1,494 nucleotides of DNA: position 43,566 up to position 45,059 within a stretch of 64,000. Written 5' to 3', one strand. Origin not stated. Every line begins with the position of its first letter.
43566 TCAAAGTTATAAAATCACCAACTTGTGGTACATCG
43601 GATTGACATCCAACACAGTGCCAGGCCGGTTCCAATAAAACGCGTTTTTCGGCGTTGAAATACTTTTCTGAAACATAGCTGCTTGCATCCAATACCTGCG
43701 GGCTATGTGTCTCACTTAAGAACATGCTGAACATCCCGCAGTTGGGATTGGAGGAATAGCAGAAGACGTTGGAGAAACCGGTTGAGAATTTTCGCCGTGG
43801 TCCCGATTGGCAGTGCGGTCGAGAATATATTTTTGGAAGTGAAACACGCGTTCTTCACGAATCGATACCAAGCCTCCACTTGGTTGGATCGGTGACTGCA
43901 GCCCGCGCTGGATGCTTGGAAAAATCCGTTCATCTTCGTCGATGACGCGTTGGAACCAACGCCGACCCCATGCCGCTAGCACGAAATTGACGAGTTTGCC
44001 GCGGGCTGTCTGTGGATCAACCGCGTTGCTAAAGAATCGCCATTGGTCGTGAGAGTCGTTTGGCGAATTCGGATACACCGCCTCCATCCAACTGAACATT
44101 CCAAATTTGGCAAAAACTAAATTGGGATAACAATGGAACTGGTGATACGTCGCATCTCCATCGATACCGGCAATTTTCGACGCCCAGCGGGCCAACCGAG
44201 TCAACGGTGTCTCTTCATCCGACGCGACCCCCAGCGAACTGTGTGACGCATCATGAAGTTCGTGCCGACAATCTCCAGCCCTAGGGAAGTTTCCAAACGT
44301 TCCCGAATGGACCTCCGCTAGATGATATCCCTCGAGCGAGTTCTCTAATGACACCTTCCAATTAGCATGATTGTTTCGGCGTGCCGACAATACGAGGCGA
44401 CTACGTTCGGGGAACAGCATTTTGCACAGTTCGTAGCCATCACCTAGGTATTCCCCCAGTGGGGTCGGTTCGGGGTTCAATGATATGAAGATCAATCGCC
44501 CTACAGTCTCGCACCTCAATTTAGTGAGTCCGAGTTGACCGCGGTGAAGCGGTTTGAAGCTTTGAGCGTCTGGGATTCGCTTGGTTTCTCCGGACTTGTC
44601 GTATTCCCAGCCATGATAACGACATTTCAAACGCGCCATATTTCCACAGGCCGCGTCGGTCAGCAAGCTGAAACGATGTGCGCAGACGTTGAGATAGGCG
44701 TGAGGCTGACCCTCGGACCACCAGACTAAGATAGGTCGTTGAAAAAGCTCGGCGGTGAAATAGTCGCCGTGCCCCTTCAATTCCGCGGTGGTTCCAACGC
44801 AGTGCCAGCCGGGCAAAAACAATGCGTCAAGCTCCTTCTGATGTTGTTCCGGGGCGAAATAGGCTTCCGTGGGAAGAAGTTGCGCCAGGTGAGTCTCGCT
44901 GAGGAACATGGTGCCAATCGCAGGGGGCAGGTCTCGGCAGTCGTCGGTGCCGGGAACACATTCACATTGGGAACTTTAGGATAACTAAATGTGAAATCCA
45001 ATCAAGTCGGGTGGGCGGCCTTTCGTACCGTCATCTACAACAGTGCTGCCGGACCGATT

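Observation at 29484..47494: Orphan FAAL / fully reducing type I PKS / RND-exporter lipid cluster with Rieske and methyltransferase tailoring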

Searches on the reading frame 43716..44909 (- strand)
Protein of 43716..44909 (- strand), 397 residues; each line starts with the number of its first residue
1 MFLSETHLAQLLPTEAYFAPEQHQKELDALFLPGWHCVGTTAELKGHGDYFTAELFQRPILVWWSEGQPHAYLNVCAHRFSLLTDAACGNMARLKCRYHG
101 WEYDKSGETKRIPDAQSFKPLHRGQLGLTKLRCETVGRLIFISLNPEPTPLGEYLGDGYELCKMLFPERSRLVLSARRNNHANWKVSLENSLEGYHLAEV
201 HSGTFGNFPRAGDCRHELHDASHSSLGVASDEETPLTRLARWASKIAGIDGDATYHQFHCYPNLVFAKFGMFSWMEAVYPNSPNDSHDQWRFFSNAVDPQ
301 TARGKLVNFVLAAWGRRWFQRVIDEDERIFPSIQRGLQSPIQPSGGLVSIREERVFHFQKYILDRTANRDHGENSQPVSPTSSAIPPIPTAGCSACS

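Call 3: search_protein_families(library=pfam, proteins=[window:43716-44909:-], max_evalue=0.001)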
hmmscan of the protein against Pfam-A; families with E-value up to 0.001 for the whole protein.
window:43716-44909:- (397 aa): 2 families
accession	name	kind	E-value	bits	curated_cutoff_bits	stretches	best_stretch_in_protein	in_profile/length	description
PF00355.32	Rieske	-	6.6e-18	64.9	20.3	1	35-117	2-83/88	Rieske [2Fe-2S] domain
PF00848.25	Ring_hydroxyl_A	-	1.5e-17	64.6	24.9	1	180-366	14-206/208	Ring hydroxylating alpha subunit (catalytic domain)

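Call 4: search_protein_families(library=ncbifam, proteins=[window:43716-44909:-], max_evalue=0.00001)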
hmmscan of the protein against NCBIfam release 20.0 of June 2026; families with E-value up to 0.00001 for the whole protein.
window:43716-44909:- (397 aa): 5 families
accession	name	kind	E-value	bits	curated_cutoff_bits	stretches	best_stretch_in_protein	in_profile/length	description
NF058607.1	GlBtMonoOxGbcA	equivalog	7e-25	87.3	670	1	6-202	27-223/420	glycine betaine monooxygenase oxygenase subunit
TIGR03229.1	benzo_1_2_benA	equivalog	5.5e-20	71.6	780.95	1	17-202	21-216/433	benzoate 1,2-dioxygenase large subunit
NF041684.1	ant_diox_AndAc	equivalog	7.7e-19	67.6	750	1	19-214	30-236/418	anthranilate 1,2-dioxygenase large subunit AndAc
TIGR03228.1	anthran_1_2_A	equivalog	1.9e-17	63.1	671.9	1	17-202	21-214/438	anthranilate 1,2-dioxygenase large subunit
NF042946.1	3PPDioc_HcaE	equivalog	3.4e-16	59.3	830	1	15-157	19-165/450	3-phenylpropionate/cinnamic acid dioxygenase subunit alpha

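Call 16: search_solved_structures(query=window:43716-44909:-, max_evalue=0.001)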
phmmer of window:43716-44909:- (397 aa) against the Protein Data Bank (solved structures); distinct sequences matched with E-value up to 0.001: 39.
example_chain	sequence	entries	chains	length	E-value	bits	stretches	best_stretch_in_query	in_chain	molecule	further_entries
4hjl_A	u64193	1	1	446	8.8e-19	70.9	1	21-204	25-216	Naphthalene 1,2-dioxygenase subunit alpha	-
1eg9_A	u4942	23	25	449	8.9e-19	70.9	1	21-204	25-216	PROTEIN (NAPHTHALENE 1,2-DIOXYGENASE ALPHA SUBUNIT) | NAPHTHALENE 1,2-DIOXYGENASE | NAPHTHALENE 1,2-DIOXYGENASE ALPHA SUBUNIT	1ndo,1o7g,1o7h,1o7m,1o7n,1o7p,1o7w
2hmj_A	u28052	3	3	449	9.1e-19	70.9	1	21-204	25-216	Naphthalene 1,2-dioxygenase alpha subunit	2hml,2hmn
2ckf_A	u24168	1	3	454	9.4e-19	70.8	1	18-208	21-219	RING-HYDROXYLATING DIOXYGENASE ALPHA SUBUNIT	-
3en1_A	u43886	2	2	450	9.7e-19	70.8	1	7-159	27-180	Benzene 1,2-dioxygenase subunit alpha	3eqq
2bmo_A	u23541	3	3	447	8e-18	67.8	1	20-204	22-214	OXYGENASE-ALPHA NBDO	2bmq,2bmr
5xbp_A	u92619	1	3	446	2.3e-17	66.3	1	21-203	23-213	3NT oxygenase alpha subunit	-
7yls_B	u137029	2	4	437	3e-17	65.9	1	15-210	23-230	Rieske (2Fe-2S) domain protein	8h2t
9o71_A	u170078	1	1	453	1.1e-16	64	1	15-210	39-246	Phenylpropionate dioxygenase-like ring-hydroxylating dioxygenase large terminal subunit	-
6y9c_A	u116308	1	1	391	1.2e-16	63.9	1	8-341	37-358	Carnitine monooxygenase oxygenase subunit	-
1uli_A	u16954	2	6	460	1.2e-16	63.9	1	17-165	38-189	biphenyl dioxygenase large subunit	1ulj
6y8j_A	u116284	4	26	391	1.2e-16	63.9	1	8-341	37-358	Carnitine monooxygenase oxygenase subunit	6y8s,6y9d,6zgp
9jp5_A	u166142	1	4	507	3.6e-16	62.3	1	11-203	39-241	Phthalate 3,4-dioxygenase alpha subunit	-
7c8z_A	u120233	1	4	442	4.3e-16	62.1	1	12-208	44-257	Salicylate 5-hydroxylase, large oxygenase component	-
2gbw_A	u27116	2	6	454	4.8e-16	61.9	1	17-205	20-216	Biphenyl 2,3-Dioxygenase Alpha Subunit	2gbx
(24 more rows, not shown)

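Call 49: find_homologous_proteins(query=window:43716-44909:-, max_evalue=1e-20)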
Query window:43716-44909:- (397 aa): 132 proteins with E <= 1e-20 among 3697 candidates; the best 120 are listed.
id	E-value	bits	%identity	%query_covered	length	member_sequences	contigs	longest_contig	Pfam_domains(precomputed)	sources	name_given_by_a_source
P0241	1.5e-281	951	100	100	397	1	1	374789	PF00355.33,PF00848.26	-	-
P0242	1.1e-229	781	81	100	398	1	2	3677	PF00355.33,PF00848.26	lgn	-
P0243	4.4e-210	716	76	100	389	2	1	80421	PF00355.33,PF00848.26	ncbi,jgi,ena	jgi:phenylpropionate dioxygenase-like ring-hydroxylating dioxygenase large terminal subunit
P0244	1.9e-189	648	68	100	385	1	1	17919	PF00355.33,PF00848.26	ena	-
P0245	9.7e-188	642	68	100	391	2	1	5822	PF00355.33,PF00848.26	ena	-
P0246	1.7e-157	543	72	77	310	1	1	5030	PF00355.33,PF00848.26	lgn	-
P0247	2.1e-157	542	61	92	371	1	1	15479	PF00355.33,PF00848.26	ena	-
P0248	1.3e-153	530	61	91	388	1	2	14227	PF00355.33,PF00848.26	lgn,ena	-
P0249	8.5e-148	511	59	95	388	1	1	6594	PF00355.33,PF00848.26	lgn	-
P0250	1.4e-147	510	61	91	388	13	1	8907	PF00355.33,PF00848.26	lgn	-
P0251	2.8e-143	496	58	91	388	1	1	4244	PF00355.33,PF00848.26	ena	-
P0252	3.8e-138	479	56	93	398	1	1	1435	PF00355.33,PF00848.26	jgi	jgi:choline monooxygenase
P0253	1.4e-137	477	52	96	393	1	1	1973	PF00355.33,PF00848.26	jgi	jgi:choline monooxygenase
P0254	4.8e-137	475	54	93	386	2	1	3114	PF00355.33,PF00848.26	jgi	jgi:choline monooxygenase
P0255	1.2e-135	471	57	92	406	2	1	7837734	PF00355.33,PF00848.26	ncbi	ncbi:aromatic ring-hydroxylating oxygenase subunit alpha [Planctomycetaceae bacterium SH139]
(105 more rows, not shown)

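Call 50: find_encoding_contigs(protein=P0255, flank=10000, max_places=1)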
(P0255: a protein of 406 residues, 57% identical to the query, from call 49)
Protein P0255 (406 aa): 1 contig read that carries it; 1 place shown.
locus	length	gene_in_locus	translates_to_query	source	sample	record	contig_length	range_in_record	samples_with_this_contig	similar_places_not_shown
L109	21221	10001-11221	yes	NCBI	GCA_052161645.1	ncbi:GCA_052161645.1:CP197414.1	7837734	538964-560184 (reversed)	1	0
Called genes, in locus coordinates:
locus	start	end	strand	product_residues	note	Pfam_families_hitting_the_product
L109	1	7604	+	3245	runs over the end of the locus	PF00109:ketoacyl-synt, PF02801:Ketoacyl-synt_C, PF00109:ketoacyl-synt, PF00698:Acyl_transf_1, PF03417:AAT, PF08659:KR, PF08659:KR, PF14765:PS-DH, +6 more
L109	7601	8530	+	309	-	-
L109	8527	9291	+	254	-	PF00106:adh_short, PF08659:KR, PF13561:adh_short_C2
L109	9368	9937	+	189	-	PF09335:VTT_dom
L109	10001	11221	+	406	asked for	PF00355:Rieske, PF00848:Ring_hydroxyl_A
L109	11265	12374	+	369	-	PF00355:Rieske, PF00848:Ring_hydroxyl_A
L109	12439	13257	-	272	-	PF05050:Methyltransf_21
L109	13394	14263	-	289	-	PF04072:LCM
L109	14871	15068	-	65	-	-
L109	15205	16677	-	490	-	PF00884:Sulfatase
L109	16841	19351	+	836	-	PF01695:IstB_IS21 (faint), PF04851:ResIII, PF00270:DEAD, PF00271:Helicase_C (weak), PF12029:DUF3516 (faint)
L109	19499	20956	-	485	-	PF07595:Planc_extracel (weak), PF00404:Dockerin_1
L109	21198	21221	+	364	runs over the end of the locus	PF00180:Iso_dh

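Call 66: search_protein_families(library=pfam, proteins=[L109:3-7604:+, L109:7601-8530:+, L109:8527-9291:+], max_evalue=0.001)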
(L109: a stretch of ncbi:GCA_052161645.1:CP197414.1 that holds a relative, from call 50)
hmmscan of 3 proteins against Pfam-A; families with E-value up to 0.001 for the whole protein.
L109:3-7604:+ (2533 aa): 8 families
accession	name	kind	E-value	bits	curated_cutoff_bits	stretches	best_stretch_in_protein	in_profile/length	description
PF08659.16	KR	-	1.2e-48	165.9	22.6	2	1397-1569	9-179/180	KR domain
PF00698.26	Acyl_transf_1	-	5.6e-35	121.8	32.7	1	323-610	2-281/319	Acyl transferase domain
PF14765.12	PS-DH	-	2.5e-16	60.1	23.7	1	2395-2526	31-163/166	Polyketide synthase dehydratase N-terminal domain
PF13561.12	adh_short_C2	-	1.1e-15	58.3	27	2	1431-1511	34-115/236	Enoyl-(Acyl carrier protein) reductase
PF00106.31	adh_short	-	3.7e-15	56.3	26.6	2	1429-1538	37-150/195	short chain dehydrogenase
PF03417.21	AAT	-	2.8e-11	44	23.2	1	828-995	30-189/225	Acyl-coenzyme A:6-aminopenicillanic acid acyl-transferase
PF00109.32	ketoacyl-synt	-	2.1e-09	37.8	20.8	1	8-106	148-252/252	Beta-ketoacyl synthase, N-terminal domain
PF21089.3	PKS_DH_N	-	4.1e-08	33.5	27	1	2223-2322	10-97/103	Polyketide synthase dehydratase domain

L109:7601-8530:+ (309 aa): 0 families

L109:8527-9291:+ (254 aa): 4 families
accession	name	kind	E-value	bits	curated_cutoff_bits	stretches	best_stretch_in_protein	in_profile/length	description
PF13561.12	adh_short_C2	-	9.2e-57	192.8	27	1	15-250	5-235/236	Enoyl-(Acyl carrier protein) reductase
PF00106.31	adh_short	-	4.3e-41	141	26.6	1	7-200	1-192/195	short chain dehydrogenase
PF08659.16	KR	-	2.3e-10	41.1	22.6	1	9-171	3-163/180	KR domain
PF23441.1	SDR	-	0.00038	20.4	27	1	112-250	120-255/258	SDR-like rossmann domain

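Call 86: predict_structure(alignment_id=A5)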
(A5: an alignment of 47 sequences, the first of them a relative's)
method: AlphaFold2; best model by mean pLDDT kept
length: 397 residues; sequences in the alignment: 47
mean_pLDDT: 89.2   pTM: 0.88
mean pLDDT of the five models: 89.2, 88.8, 88.3, 88.1, 88.0
residues with pLDDT >= 90: 289; 70-90: 69; 50-70: 12; < 50: 27
segments of 3 or more residues with pLDDT < 50: 371-397
pLDDT, mean of each block of 10 residues (from residue 1): 88 96 97 98 97 97 98 94 97 94 94 74 80 98 97 96 96 96 97 84 84 91 93 83 84 91 96 97 98 95 94 94 93 96 87 94 85 45 45 40
secondary structure, 60 per line:
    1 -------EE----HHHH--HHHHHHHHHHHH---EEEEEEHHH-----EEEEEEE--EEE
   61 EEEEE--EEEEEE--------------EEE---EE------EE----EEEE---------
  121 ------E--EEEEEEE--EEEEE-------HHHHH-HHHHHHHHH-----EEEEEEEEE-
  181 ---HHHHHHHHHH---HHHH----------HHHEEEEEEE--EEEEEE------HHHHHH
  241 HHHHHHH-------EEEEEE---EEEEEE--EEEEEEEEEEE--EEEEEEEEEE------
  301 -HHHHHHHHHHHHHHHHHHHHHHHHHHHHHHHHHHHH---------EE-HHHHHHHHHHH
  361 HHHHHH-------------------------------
elements in order: H14-17 H20-31 E35-40 E49-55 E58-65 E68-73 E88-90 E108-111 E130-136 E139-143 H151-155 H157-165 E171-179 H184-193 H197-200 E214-220 E223-228 H235-247 E255-260 E264-269 E272-282 E285-294 H302-337 H350-366

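Call 88: fold_search(model_id=the predicted structure, library=pdb)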
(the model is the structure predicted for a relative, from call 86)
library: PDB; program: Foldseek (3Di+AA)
matches with E <= 10: 1245; with E <= 0.001: 206
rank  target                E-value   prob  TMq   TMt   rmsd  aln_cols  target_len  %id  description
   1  3vca                  2.8e-24  1.00  0.71  0.71   4.9       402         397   18  Quaternary Ammonium Oxidative Demethylation: X-ray Crystallographic, Resonance Raman and UV-visible Spectroscopic Analys (released 2012-02-08)
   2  6zgp_K                3.0e-24  1.00  0.71  0.78   3.6       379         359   20  Crystal structure of the quaternary ammonium Rieske monooxygenase CntA in complex with inhibitor MMV12 (MMV020670) (released 2020-11-18)
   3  4quq                  4.4e-24  1.00  0.72  0.71   4.3       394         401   20  Crystal structure of stachydrine demethylase in complex with azide (released 2015-07-15)
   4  3n0q                  5.5e-24  1.00  0.66  0.65   8.3       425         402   18  Crystal structure of a Putative aromatic-ring hydroxylating dioxygenase (TM1040_3219) from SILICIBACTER SP. TM1040 at 1. (released 2010-06-09)
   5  4qur                  6.6e-24  1.00  0.69  0.66   5.8       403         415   19  Crystal Structure of stachydrine demethylase in complex with cyanide, oxygen, and N-methyl proline in a new orientation (released 2015-07-15)
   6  4qup                  6.9e-24  1.00  0.66  0.64   6.5       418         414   18  Crystal structure of stachydrine demethylase with N-methyl proline from low X-ray dose composite datasets (released 2015-07-15)
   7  6zgp_G                8.2e-24  1.00  0.70  0.76   3.9       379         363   20  Crystal structure of the quaternary ammonium Rieske monooxygenase CntA in complex with inhibitor MMV12 (MMV020670) (released 2020-11-18)
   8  6zgp_H                1.4e-23  1.00  0.72  0.79   3.4       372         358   20  Crystal structure of the quaternary ammonium Rieske monooxygenase CntA in complex with inhibitor MMV12 (MMV020670) (released 2020-11-18)
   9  6y9d_A                1.4e-23  1.00  0.69  0.77   3.7       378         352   20  Crystal structure of the quaternary ammonium Rieske monooxygenase CntA in complex with substrate L-Carnitine (released 2020-11-18)
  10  6zgp_C                1.7e-23  1.00  0.72  0.80   3.4       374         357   20  Crystal structure of the quaternary ammonium Rieske monooxygenase CntA in complex with inhibitor MMV12 (MMV020670) (released 2020-11-18)
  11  6zgp_A                2.0e-23  1.00  0.71  0.78   3.7       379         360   20  Crystal structure of the quaternary ammonium Rieske monooxygenase CntA in complex with inhibitor MMV12 (MMV020670) (released 2020-11-18)
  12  6y9c                  3.1e-23  1.00  0.72  0.78   4.0       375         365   20  The structure of a quaternary ammonium Rieske monooxygenase reveals insights into carnitine oxidation by gut microbiota  (released 2021-03-31)
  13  6zgp_I                3.2e-23  1.00  0.72  0.79   3.4       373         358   20  Crystal structure of the quaternary ammonium Rieske monooxygenase CntA in complex with inhibitor MMV12 (MMV020670) (released 2020-11-18)
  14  6zgp_J                4.3e-23  1.00  0.70  0.78   3.5       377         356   20  Crystal structure of the quaternary ammonium Rieske monooxygenase CntA in complex with inhibitor MMV12 (MMV020670) (released 2020-11-18)
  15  6zgp_B                4.8e-23  1.00  0.70  0.78   3.4       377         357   20  Crystal structure of the quaternary ammonium Rieske monooxygenase CntA in complex with inhibitor MMV12 (MMV020670) (released 2020-11-18)
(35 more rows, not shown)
